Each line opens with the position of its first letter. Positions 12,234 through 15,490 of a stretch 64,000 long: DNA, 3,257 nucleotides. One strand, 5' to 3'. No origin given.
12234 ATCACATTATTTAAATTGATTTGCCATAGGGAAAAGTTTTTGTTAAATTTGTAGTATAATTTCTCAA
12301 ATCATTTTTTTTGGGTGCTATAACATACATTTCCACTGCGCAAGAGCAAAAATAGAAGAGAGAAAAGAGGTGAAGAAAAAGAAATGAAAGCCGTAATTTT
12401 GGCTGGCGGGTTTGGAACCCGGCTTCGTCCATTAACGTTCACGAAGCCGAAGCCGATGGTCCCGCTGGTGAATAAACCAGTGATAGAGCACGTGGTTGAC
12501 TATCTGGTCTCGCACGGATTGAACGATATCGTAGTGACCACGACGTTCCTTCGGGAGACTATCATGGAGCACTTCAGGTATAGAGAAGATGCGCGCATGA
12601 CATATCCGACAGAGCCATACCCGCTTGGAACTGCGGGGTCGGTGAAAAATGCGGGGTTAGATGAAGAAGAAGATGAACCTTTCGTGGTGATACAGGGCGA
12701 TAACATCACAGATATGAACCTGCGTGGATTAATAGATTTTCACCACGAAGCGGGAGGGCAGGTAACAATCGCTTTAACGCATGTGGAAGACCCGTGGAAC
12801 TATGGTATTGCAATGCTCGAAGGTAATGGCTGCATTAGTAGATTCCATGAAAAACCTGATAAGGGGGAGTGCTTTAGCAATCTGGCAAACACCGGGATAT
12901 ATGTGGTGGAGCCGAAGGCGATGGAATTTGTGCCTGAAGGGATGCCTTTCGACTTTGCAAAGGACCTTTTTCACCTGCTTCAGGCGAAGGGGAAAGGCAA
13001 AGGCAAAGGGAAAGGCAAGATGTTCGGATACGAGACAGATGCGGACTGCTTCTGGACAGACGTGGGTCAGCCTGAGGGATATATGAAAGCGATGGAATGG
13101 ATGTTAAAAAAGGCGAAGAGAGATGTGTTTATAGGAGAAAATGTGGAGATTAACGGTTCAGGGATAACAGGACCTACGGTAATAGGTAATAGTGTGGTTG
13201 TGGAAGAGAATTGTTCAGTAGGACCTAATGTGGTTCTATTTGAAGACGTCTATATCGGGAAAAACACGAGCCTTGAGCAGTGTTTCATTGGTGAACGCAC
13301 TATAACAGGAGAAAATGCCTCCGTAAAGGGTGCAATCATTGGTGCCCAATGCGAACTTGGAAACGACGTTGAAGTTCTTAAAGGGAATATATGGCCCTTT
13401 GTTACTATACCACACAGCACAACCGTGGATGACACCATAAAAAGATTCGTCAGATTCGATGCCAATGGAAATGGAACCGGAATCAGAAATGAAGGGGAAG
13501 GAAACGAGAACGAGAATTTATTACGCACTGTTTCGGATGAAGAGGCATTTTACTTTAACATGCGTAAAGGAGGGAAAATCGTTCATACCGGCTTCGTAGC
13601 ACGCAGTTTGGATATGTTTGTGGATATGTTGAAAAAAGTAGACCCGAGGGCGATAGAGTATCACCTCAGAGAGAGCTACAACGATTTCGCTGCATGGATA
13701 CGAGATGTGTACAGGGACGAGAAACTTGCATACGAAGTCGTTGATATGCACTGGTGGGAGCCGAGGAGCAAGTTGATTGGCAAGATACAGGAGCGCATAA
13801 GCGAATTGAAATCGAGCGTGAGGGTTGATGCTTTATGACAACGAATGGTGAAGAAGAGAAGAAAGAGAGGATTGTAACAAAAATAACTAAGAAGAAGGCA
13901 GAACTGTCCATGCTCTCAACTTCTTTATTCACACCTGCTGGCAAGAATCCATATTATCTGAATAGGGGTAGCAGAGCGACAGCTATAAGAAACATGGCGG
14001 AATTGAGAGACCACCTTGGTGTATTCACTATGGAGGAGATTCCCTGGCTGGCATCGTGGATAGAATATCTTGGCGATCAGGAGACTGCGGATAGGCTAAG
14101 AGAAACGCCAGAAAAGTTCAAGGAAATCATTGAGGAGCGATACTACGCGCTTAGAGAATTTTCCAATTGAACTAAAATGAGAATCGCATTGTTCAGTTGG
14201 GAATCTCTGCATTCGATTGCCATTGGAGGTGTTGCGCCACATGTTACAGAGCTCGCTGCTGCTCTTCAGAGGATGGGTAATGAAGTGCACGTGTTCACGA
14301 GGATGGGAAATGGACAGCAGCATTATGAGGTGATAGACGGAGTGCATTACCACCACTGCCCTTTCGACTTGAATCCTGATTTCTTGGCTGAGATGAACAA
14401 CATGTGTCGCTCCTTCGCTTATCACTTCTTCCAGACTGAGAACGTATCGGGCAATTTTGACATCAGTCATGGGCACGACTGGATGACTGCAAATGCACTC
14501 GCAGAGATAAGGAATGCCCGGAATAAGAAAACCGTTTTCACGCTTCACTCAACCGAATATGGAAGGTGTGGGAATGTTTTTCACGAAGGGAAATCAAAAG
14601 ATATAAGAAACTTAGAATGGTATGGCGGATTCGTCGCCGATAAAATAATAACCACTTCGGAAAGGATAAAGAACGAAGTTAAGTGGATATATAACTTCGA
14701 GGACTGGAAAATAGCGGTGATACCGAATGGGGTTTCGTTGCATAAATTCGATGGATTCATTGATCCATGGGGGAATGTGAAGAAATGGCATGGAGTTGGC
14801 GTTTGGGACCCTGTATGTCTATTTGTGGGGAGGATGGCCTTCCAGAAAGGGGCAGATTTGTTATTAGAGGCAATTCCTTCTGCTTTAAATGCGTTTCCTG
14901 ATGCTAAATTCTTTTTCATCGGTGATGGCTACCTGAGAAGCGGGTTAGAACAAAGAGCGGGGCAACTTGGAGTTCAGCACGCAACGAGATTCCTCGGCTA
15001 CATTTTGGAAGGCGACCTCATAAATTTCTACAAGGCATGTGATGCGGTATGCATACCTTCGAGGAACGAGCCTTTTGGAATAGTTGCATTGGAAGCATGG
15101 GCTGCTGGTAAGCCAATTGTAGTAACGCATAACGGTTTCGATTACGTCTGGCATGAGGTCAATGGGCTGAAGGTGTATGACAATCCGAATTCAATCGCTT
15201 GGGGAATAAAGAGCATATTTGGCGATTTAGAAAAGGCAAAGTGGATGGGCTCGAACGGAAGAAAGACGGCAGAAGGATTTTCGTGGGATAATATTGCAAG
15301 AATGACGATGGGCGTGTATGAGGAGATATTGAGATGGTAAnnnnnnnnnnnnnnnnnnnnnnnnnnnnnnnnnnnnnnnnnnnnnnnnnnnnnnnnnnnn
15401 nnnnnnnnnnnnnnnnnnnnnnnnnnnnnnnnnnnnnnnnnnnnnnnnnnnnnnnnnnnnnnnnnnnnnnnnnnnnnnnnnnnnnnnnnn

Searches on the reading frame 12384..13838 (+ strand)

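Call 58: search_protein_families(library=pfam, proteins=[window:12384-13838:+], max_evalue=0.00001)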
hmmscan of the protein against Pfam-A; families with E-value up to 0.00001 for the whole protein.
window:12384-13838:+ (484 aa): 5 families
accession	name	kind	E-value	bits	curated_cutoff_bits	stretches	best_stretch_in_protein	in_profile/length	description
PF00483.29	NTP_transferase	-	1.5e-46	159.5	21.2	1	2-239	1-241/245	Nucleotidyl transferase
PF25084.1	LbH_EIF2B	-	5.6e-13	49.3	54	1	298-352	20-74/105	EIF2B subunit epsilon LbH domain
PF12804.13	NTP_transf_3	-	1.3e-10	42.1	27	1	3-129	1-120/160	MobA-like NTP transferase domain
PF00132.30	Hexapep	-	3e-10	39.8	27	0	271-297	2-28/36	Bacterial transferase hexapeptide (six repeats)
PF19027.5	DUF5752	-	5.3e-08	32.9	23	0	376-428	105-156/208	Family of unknown function (DUF5752)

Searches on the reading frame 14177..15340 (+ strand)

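Call 58: search_protein_families(library=pfam, proteins=[window:14177-15340:+], max_evalue=0.00001)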
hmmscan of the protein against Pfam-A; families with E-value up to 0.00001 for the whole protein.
window:14177-15340:+ (387 aa): 6 families
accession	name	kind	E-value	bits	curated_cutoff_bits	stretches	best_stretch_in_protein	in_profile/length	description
PF00534.26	Glycos_transf_1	-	3.3e-33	115.1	26.4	1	211-363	15-171/172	Glycosyl transferases group 1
PF13692.12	Glyco_trans_1_4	-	2.2e-29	103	27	1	212-348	2-140/142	Glycosyl transferases group 1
PF13439.12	Glyco_transf_4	-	6.1e-28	98.4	28.5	1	16-188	1-168/170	Glycosyltransferase Family 4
PF13579.12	Glyco_trans_4_4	-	4e-20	73.2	29.7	1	17-185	1-158/158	Glycosyl transferase 4-like domain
PF08323.17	Glyco_transf_5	-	3.1e-17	63.5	22.7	1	80-169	121-225/239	Starch synthase catalytic domain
PF20706.3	GT4-conflict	-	1.3e-07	31.4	26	1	209-319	195-313/385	Family 4 Glycosyltransferase in conflict systems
